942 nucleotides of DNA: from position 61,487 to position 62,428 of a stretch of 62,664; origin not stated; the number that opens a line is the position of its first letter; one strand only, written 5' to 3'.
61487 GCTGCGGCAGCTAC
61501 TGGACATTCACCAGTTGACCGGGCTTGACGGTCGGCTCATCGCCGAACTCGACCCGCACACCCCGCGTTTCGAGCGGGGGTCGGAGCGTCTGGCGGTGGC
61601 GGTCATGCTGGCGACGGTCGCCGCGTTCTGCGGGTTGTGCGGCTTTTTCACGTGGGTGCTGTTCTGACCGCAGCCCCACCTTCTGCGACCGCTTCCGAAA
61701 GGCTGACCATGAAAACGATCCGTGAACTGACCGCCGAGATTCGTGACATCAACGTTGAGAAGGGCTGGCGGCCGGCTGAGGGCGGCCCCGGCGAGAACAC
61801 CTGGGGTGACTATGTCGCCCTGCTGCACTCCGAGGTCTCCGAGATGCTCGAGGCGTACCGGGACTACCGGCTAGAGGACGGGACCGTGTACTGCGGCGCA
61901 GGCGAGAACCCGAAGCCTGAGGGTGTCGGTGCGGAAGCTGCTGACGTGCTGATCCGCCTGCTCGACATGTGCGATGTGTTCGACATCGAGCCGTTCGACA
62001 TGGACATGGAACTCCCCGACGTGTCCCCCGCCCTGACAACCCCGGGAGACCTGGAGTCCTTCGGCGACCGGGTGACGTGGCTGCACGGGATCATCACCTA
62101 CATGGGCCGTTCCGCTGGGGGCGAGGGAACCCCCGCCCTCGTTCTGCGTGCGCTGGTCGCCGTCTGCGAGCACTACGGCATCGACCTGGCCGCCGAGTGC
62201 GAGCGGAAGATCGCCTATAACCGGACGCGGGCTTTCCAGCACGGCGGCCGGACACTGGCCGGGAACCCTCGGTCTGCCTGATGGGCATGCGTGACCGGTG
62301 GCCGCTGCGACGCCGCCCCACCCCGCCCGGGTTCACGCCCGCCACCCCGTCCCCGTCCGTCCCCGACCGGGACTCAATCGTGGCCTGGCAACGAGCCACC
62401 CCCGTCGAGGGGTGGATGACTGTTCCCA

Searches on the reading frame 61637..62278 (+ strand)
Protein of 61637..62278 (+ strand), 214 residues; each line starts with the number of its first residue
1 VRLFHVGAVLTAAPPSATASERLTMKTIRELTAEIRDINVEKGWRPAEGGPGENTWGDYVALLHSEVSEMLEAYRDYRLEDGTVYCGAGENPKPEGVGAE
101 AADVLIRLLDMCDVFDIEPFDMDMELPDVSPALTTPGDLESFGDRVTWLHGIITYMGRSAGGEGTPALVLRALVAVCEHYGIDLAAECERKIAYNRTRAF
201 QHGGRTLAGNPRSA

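Call 68: search_protein_families(library=phrogs, proteins=[window:61637-62278:+], max_evalue=0.001)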
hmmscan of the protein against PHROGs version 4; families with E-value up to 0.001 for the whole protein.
window:61637-62278:+ (214 aa): 3 families
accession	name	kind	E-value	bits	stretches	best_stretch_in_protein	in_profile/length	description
phrog_3301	-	other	1.6e-25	91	2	18-117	40-144/169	pyrophosphatase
phrog_9236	-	other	5.4e-12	46.9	1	90-204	78-189/191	pyrophosphatase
phrog_5658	-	other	4.3e-09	37.1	1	19-199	295-406/421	pyrophosphatase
